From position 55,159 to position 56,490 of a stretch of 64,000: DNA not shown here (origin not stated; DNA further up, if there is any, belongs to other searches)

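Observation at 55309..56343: Unusual single-ORF fusion of AroH-type chorismate mutase with cytidylate kinase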

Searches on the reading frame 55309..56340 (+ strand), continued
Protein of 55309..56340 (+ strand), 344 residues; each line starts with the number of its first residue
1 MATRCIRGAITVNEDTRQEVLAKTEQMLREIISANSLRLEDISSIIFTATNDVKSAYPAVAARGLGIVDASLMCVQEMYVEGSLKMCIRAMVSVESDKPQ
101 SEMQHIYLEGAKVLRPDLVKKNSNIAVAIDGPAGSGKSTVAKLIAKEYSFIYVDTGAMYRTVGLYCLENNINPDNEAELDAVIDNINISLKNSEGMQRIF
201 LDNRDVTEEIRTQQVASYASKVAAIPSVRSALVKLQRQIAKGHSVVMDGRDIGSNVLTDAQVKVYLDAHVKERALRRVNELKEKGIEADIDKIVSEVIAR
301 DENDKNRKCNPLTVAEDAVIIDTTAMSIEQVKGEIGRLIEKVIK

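Call 34: find_related_loci(query=window:55309-56340:+, collection=metagenome_contigs, flank=3000)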
Query window:55309-56340:+ (344 aa) in metagenome_contigs; peptide patterns used: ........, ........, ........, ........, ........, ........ (x = any residue, [..] = any of these).
600 stretches matched a pattern (row limit reached: there are more); 593 encode a relative of the query (tblastn E <= 1e-3); the best 80 are kept; 80 distinct loci.
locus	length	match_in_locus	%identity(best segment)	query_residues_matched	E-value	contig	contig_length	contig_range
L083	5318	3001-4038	50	1-341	9e-109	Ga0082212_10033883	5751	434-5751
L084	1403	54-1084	55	4-341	6e-101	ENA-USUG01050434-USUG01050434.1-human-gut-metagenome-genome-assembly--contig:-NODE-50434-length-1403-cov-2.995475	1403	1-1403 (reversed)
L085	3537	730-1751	53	1-340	4e-100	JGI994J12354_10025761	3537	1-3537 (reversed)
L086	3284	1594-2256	50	121-341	4e-68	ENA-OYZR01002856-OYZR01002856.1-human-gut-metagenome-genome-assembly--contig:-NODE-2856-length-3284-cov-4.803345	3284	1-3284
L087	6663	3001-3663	50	121-341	2e-67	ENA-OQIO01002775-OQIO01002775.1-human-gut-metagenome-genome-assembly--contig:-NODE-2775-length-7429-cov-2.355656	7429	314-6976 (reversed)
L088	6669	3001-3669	50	120-342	4e-65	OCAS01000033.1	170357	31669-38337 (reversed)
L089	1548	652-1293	49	118-331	8e-68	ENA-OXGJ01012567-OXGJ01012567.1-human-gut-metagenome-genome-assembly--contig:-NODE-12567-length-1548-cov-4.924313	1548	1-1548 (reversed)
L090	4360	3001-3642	49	118-331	1e-64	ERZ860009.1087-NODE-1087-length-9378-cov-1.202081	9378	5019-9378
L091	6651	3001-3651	46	125-341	3e-64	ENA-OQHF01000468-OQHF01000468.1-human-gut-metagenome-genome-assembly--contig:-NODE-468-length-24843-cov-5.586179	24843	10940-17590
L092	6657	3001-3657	49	126-344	3e-64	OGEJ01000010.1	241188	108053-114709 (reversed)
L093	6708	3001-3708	46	104-341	3e-64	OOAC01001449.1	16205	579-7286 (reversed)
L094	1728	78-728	46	125-341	7e-67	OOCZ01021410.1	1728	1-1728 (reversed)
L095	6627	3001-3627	51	121-331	4e-64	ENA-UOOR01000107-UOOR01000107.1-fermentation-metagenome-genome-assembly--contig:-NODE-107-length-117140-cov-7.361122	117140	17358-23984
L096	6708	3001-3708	46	104-341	6e-64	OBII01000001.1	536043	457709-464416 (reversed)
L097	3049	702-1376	48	119-341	3e-64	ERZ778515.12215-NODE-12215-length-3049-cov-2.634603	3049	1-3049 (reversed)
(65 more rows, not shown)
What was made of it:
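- Tried and rejected: A metagenome scan for close relatives' DNA (call 34).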

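Call 35: find_encoding_contigs(protein=P0002, flank=300, max_places=1)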
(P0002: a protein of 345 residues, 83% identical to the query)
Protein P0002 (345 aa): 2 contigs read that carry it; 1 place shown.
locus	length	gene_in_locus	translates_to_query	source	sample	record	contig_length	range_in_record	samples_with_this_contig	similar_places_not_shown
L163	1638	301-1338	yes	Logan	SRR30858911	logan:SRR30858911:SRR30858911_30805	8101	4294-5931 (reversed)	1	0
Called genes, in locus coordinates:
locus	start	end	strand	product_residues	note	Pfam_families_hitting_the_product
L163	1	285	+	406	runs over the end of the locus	PF00890:FAD_binding_2 (weak), PF01134:GIDA (weak), PF03486:HI0933_like, PF07992:Pyr_redox_2 (weak), PF12831:FAD_oxidored, PF13450:NAD_binding_8 (weak), PF07992:Pyr_redox_2 (weak), PF22780:HI0933_like_1st, +5 more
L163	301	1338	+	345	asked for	PF07736:CM_1, PF02224:Cytidylate_kin, PF13189:Cytidylate_kin2, PF13238:AAA_18 (faint), PF13207:AAA_17 (faint)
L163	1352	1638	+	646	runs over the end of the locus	PF02401:LYTB, PF00575:S1, PF21710:Spt6_S1 (faint), PF23459:S1_RRP5 (faint), PF24685:OB_RRP5_4th (faint), PF13509:S1_2 (faint), PF18614:RNase_II_C_S1 (faint), PF00575:S1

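Call 36: find_encoding_contigs(protein=P0003, flank=300, max_places=1)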
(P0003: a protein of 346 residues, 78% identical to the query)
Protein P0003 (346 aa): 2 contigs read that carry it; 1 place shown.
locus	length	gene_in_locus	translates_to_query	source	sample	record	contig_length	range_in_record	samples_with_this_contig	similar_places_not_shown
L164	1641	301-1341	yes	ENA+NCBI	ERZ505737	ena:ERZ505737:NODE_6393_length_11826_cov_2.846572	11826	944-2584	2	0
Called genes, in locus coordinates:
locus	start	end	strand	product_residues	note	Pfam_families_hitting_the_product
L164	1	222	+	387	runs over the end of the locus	?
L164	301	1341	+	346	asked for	PF07736:CM_1, PF02224:Cytidylate_kin, PF13189:Cytidylate_kin2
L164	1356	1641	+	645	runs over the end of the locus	PF02401:LYTB, PF21710:Spt6_S1 (faint), PF00575:S1, PF13509:S1_2 (faint), PF23459:S1_RRP5 (faint), PF24685:OB_RRP5_4th (faint), PF18614:RNase_II_C_S1 (faint), PF00575:S1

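Call 37: find_encoding_contigs(protein=P0006, flank=300, max_places=1)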
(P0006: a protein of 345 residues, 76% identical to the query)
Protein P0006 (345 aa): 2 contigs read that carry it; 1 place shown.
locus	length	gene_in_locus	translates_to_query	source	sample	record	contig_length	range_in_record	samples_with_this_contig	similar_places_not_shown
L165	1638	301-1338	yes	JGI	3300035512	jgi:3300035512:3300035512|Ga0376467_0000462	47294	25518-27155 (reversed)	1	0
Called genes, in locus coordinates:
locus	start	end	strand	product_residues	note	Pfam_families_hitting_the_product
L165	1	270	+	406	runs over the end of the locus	PF00890:FAD_binding_2, PF01134:GIDA (weak), PF03486:HI0933_like, PF07992:Pyr_redox_2, PF12831:FAD_oxidored, PF13450:NAD_binding_8 (weak), PF01266:DAO (weak), PF22780:HI0933_like_1st, +4 more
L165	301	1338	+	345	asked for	PF07736:CM_1, PF02224:Cytidylate_kin, PF13189:Cytidylate_kin2, PF13238:AAA_18 (faint)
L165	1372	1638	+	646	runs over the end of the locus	PF02401:LYTB, PF00575:S1, PF21710:Spt6_S1 (faint), PF24685:OB_RRP5_4th (faint), PF18614:RNase_II_C_S1 (faint), PF00575:S1, PF23459:S1_RRP5 (weak), PF00575:S1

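Call 38: find_encoding_contigs(protein=P0007, flank=300, max_places=1)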
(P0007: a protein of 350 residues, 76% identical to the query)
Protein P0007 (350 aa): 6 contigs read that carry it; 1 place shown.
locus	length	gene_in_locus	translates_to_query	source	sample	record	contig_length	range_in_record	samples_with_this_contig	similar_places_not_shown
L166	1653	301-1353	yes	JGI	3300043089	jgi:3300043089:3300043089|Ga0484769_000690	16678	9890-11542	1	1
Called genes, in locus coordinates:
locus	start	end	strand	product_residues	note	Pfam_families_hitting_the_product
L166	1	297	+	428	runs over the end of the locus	PF07992:Pyr_redox_2 (weak), PF00070:Pyr_redox (faint), PF00890:FAD_binding_2, PF01134:GIDA (faint), PF03486:HI0933_like, PF12831:FAD_oxidored, PF01266:DAO (weak), PF22780:HI0933_like_1st, +4 more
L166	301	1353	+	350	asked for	PF07736:CM_1, PF02224:Cytidylate_kin, PF13189:Cytidylate_kin2, PF13207:AAA_17 (faint)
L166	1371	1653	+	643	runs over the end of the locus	PF02401:LYTB, PF21710:Spt6_S1 (faint), PF00575:S1, PF13509:S1_2 (faint), PF24685:OB_RRP5_4th (faint), PF00575:S1, PF23459:S1_RRP5 (weak), PF00575:S1, +1 more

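Call 39: find_encoding_contigs(protein=P0009, flank=300, max_places=1)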
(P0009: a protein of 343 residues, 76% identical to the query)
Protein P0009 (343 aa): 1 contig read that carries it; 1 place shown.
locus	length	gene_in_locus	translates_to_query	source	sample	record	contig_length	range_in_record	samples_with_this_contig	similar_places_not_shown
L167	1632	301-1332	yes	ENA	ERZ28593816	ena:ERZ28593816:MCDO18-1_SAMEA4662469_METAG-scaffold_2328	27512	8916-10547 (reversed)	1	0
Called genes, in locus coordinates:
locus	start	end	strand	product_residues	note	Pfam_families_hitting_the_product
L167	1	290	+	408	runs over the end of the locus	PF00070:Pyr_redox (faint), PF00890:FAD_binding_2, PF01134:GIDA (faint), PF01266:DAO (faint), PF03486:HI0933_like, PF12831:FAD_oxidored, PF13450:NAD_binding_8 (weak), PF22780:HI0933_like_1st, +2 more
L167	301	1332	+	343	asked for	PF07736:CM_1, PF02224:Cytidylate_kin, PF13189:Cytidylate_kin2 (weak)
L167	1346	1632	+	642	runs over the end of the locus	PF02401:LYTB, PF00575:S1, PF13509:S1_2 (faint), PF18614:RNase_II_C_S1 (faint), PF00575:S1, PF23459:S1_RRP5 (weak), PF00575:S1, PF21710:Spt6_S1 (weak)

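Call 40: find_encoding_contigs(protein=P0014, flank=300, max_places=1)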
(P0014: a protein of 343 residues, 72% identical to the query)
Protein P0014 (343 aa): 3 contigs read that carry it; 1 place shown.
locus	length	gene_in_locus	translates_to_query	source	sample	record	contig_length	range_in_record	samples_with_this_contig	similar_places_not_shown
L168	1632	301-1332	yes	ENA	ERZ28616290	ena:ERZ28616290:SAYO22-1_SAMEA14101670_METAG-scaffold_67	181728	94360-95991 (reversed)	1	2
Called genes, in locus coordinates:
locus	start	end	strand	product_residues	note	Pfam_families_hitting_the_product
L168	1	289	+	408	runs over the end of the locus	PF00070:Pyr_redox (faint), PF00890:FAD_binding_2, PF01494:FAD_binding_3 (weak), PF03486:HI0933_like, PF07992:Pyr_redox_2 (weak), PF12831:FAD_oxidored, PF13450:NAD_binding_8 (weak), PF22780:HI0933_like_1st, +3 more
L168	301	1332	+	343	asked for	PF07736:CM_1, PF02224:Cytidylate_kin, PF13189:Cytidylate_kin2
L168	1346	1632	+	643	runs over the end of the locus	PF02401:LYTB, PF00575:S1, PF13509:S1_2 (faint), PF24685:OB_RRP5_4th (faint), PF18614:RNase_II_C_S1 (faint), PF00575:S1, PF21710:Spt6_S1 (weak), PF23459:S1_RRP5 (weak)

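Call 44: find_encoding_contigs(protein=P0005, flank=300, max_places=1)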
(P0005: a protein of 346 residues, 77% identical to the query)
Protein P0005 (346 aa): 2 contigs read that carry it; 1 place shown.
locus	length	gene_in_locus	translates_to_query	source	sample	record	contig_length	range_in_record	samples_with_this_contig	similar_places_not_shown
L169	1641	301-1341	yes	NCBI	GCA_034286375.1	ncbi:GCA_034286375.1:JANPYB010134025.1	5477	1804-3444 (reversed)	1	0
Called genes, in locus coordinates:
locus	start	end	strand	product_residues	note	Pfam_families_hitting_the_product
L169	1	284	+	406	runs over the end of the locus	PF00070:Pyr_redox (faint), PF00890:FAD_binding_2, PF01134:GIDA (weak), PF03486:HI0933_like, PF07992:Pyr_redox_2 (weak), PF12831:FAD_oxidored, PF13450:NAD_binding_8 (weak), PF22780:HI0933_like_1st, +3 more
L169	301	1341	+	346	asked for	PF07736:CM_1, PF02224:Cytidylate_kin, PF13189:Cytidylate_kin2, PF13238:AAA_18 (weak), PF13207:AAA_17 (faint)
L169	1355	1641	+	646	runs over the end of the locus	PF02401:LYTB, PF00575:S1, PF13509:S1_2 (faint), PF21710:Spt6_S1 (faint), PF18614:RNase_II_C_S1 (faint), PF00575:S1, PF23459:S1_RRP5 (weak), PF00575:S1, +1 more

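Call 45: find_encoding_contigs(protein=P0010, flank=300, max_places=1)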
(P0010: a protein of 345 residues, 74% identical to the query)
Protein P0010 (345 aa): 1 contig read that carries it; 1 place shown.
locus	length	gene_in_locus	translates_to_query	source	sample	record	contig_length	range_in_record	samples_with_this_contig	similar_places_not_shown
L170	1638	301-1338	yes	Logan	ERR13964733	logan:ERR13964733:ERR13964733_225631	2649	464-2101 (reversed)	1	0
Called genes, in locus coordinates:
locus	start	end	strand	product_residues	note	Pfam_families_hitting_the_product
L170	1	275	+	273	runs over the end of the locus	?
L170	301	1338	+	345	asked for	PF07736:CM_1, PF02224:Cytidylate_kin, PF13189:Cytidylate_kin2, PF13238:AAA_18 (weak), PF01202:SKI (faint), PF13207:AAA_17 (faint)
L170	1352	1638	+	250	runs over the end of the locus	?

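Call 46: find_encoding_contigs(protein=P0015, flank=300, max_places=1)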
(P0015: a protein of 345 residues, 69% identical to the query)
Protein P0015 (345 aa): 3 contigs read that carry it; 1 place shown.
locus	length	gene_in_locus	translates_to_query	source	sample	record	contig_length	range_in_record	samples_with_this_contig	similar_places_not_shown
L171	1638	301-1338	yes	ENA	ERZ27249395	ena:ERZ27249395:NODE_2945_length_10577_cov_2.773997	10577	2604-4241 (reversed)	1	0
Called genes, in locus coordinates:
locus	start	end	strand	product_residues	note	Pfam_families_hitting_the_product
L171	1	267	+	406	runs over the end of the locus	PF00070:Pyr_redox (faint), PF00890:FAD_binding_2, PF01134:GIDA (faint), PF03486:HI0933_like, PF12831:FAD_oxidored, PF13450:NAD_binding_8 (weak), PF01593:Amino_oxidase (weak), PF22780:HI0933_like_1st, +3 more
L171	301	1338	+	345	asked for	PF07736:CM_1, PF02224:Cytidylate_kin, PF13189:Cytidylate_kin2, PF13238:AAA_18 (weak), PF13207:AAA_17 (faint)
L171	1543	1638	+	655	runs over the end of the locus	PF02401:LYTB, PF21710:Spt6_S1 (faint), PF00575:S1, PF13509:S1_2 (faint), PF23459:S1_RRP5 (faint), PF24685:OB_RRP5_4th (faint), PF18614:RNase_II_C_S1 (faint), PF00575:S1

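Call 47: find_encoding_contigs(protein=P0033, flank=300, max_places=1)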
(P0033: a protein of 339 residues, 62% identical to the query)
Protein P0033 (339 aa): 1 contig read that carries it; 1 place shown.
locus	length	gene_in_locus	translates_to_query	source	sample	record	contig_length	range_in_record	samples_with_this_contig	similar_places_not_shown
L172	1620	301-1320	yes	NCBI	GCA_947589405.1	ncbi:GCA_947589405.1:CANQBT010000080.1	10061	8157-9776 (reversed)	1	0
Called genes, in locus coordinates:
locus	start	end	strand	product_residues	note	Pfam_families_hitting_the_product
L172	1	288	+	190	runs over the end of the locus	?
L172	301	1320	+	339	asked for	PF07736:CM_1, PF02224:Cytidylate_kin, PF13189:Cytidylate_kin2, PF13238:AAA_18 (faint), PF13207:AAA_17 (faint)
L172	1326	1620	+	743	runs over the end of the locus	PF02401:LYTB, PF21710:Spt6_S1 (faint), PF00575:S1, PF23459:S1_RRP5 (faint), PF13509:S1_2 (faint), PF18614:RNase_II_C_S1 (faint), PF00575:S1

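Call 53: search_protein_families(library=pfam, proteins=[P0140, P0145, P0153, P0155, P0176, P0182, P0192, P0198, P0220, P0251], max_evalue=1e-8)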
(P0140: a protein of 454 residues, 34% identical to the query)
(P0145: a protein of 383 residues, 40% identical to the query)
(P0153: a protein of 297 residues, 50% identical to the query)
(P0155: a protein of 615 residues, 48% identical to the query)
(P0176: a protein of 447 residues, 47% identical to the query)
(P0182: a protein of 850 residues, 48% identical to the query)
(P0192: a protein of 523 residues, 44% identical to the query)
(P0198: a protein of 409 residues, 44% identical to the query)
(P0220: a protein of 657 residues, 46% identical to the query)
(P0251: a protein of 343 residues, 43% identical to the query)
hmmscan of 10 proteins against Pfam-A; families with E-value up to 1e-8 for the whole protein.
P0140 (454 aa): 5 families
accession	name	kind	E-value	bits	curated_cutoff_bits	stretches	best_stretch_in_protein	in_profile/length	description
PF02224.24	Cytidylate_kin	-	5.4e-117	389.4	26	2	4-214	1-206/211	Cytidylate kinase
PF13189.12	Cytidylate_kin2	-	5.9e-18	66.1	28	1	228-387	1-133/176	Cytidylate kinase-like family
PF13238.12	AAA_18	-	5.3e-12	46.7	29.4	0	229-289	1-56/128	AAA domain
PF13207.12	AAA_17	-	6.1e-11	43.2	27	0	233-269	2-38/136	AAA domain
PF01712.25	dNK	-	5.7e-09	36.5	27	0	229-256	1-28/203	Deoxynucleoside kinase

P0145 (383 aa): 2 families
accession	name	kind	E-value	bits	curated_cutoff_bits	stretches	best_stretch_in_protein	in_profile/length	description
PF02224.24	Cytidylate_kin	-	5.3e-71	239.1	26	1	169-382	1-210/211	Cytidylate kinase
PF07736.16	CM_1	-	9.2e-30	103.9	27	1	2-97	2-97/116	Chorismate mutase type I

P0153 (297 aa): 3 families
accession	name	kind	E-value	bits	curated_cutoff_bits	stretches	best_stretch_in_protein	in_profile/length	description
PF02224.24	Cytidylate_kin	-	5.8e-77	258.6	26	1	80-291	1-208/211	Cytidylate kinase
PF13189.12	Cytidylate_kin2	-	4.1e-12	47.1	28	0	180-259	77-152/176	Cytidylate kinase-like family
PF13238.12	AAA_18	-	6.8e-10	39.9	29.4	0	80-231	1-109/128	AAA domain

P0155 (615 aa): 5 families
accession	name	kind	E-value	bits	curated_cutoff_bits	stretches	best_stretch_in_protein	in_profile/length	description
PF03486.20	HI0933_like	-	3.7e-81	272.6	50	1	6-384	2-243/244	HI0933-like protein Rossmann domain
PF02224.24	Cytidylate_kin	-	1.1e-70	238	26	1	398-610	1-209/211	Cytidylate kinase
PF22780.1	HI0933_like_1st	-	6.1e-25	88.4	27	1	192-312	1-122/165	HI0933-like protein barrel and H2TH domain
PF00890.30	FAD_binding_2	-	1.9e-10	40.9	20.4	0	6-40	1-35/414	FAD binding domain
PF01266.30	DAO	-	3.7e-09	37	27.9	0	6-40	1-35/353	FAD dependent oxidoreductase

P0176 (447 aa): 3 families
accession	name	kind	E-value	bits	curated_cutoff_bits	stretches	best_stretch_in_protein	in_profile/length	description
PF02224.24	Cytidylate_kin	-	1.5e-77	260.5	26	1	237-446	1-208/211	Cytidylate kinase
PF00275.25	EPSP_synthase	-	6.9e-57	193.5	22.8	1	1-225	200-417/417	EPSP synthase (3-phosphoshikimate 1-carboxyvinyltransferase)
PF13189.12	Cytidylate_kin2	-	5.1e-11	43.5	28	1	236-409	1-147/176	Cytidylate kinase-like family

P0182 (850 aa): 3 families
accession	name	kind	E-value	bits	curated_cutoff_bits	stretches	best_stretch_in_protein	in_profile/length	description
PF02224.24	Cytidylate_kin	-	1.3e-70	237.8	26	1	630-841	2-210/211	Cytidylate kinase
PF08459.17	UvrC_RNaseH_dom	-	7.1e-47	159.6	22.3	1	386-549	2-159/159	UvrC RNAse H endonuclease domain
PF22920.2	UvrC_RNaseH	-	2.9e-29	101.8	24.3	1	251-365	1-115/116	UvrC Ribonuclease H-like domain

P0192 (523 aa): 4 families
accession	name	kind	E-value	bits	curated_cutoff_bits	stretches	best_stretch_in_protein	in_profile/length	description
PF01715.23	IPPT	-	1.2e-81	274.4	23.6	1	39-278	2-242/243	IPP transferase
PF02224.24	Cytidylate_kin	-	1.6e-71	240.8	26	1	309-522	1-210/211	Cytidylate kinase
PF13238.12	AAA_18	-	1.2e-12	48.9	29.4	0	309-458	1-107/128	AAA domain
PF13189.12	Cytidylate_kin2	-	1.6e-09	38.7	28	0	309-462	2-130/176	Cytidylate kinase-like family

P0198 (409 aa): 3 families
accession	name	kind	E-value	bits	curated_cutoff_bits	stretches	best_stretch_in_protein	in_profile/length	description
PF02224.24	Cytidylate_kin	-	2.1e-72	243.7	26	1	193-404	1-208/211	Cytidylate kinase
PF11136.13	DUF2889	-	3e-23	82.8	25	1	8-132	1-123/123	Protein of unknown function (DUF2889)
PF13189.12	Cytidylate_kin2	-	5.4e-09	36.9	28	0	192-369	1-149/176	Cytidylate kinase-like family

P0220 (657 aa): 9 families
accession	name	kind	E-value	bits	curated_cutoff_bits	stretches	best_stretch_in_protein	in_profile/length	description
PF03486.20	HI0933_like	-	3.3e-82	276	50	1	3-407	2-243/244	HI0933-like protein Rossmann domain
PF02224.24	Cytidylate_kin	-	2.5e-76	256.5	26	1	439-652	1-210/211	Cytidylate kinase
PF22780.1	HI0933_like_1st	-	9.2e-37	126.8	27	1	192-353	2-164/165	HI0933-like protein barrel and H2TH domain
PF01266.30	DAO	-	2.1e-13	51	27.9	0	107-167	147-207/353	FAD dependent oxidoreductase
PF07992.20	Pyr_redox_2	-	3.8e-12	46.7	26.1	0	95-163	171-236/291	Pyridine nucleotide-disulphide oxidoreductase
PF00890.30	FAD_binding_2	-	6.7e-10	39.2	20.4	0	4-167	2-206/414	FAD binding domain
PF12831.13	FAD_oxidored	-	8.3e-10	38.9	27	1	3-163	1-145/416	FAD dependent oxidoreductase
PF01134.28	GIDA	-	2e-09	37.4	22.1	0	3-164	1-150/391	Glucose inhibited division protein A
PF13189.12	Cytidylate_kin2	-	3.3e-09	37.6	28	0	439-615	2-149/176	Cytidylate kinase-like family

P0251 (343 aa): 2 families
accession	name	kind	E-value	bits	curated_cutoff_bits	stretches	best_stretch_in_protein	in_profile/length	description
PF02224.24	Cytidylate_kin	-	1.2e-72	244.5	26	1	128-339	1-209/211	Cytidylate kinase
PF13189.12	Cytidylate_kin2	-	2.1e-09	38.2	28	1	128-282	2-132/176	Cytidylate kinase-like family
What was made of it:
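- Cmk is also fused to other upstream neighbours: HI0933-like, EPSP synthase, UvrC, MiaA and DUF2889 (call 53). Some single-representative 'other' Cmk fusions (call 53) could be gene-calling artefacts.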

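Call 73: predict_structure(alignment_id=A2)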
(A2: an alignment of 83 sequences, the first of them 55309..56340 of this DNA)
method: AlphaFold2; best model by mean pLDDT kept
length: 344 residues; sequences in the alignment: 83
mean_pLDDT: 90.4   pTM: 0.61
mean pLDDT of the five models: 90.4, 88.3, 88.0, 87.9, 87.6
residues with pLDDT >= 90: 227; 70-90: 107; 50-70: 8; < 50: 2
segments of 3 or more residues with pLDDT < 50: none
pLDDT, mean of each block of 10 residues (from residue 1): 94 95 98 96 97 95 96 94 92 96 92 71 78 90 89 91 95 91 90 79 93 89 89 90 88 90 94 89 88 89 83 90 93 94 83
secondary structure, 60 per line:
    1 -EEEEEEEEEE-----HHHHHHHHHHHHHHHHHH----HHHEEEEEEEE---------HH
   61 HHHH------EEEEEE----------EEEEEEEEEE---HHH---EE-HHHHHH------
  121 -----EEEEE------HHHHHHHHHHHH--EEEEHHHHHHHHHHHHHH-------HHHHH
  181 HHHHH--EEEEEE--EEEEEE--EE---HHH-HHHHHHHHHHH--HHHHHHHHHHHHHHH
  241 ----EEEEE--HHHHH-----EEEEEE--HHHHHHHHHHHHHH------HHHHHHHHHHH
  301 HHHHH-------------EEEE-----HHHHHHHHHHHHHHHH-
elements in order: E2-11 H17-34 E42-49 H59-64 E71-76 E87-96 H109-114 E126-130 H137-148 E151-154 H155-168 H176-185 E188-193 E196-201 H213-223 H226-240 E245-249 H252-256 E262-267 H270-283 H290-305 E319-322 H328-343
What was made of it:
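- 55663..55683 (+): Inter-domain linker VKKNSNI (res 119-125). pLDDT dips in residues 111-130 and pTM is 0.61 despite mean pLDDT 90.4 (call 73).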
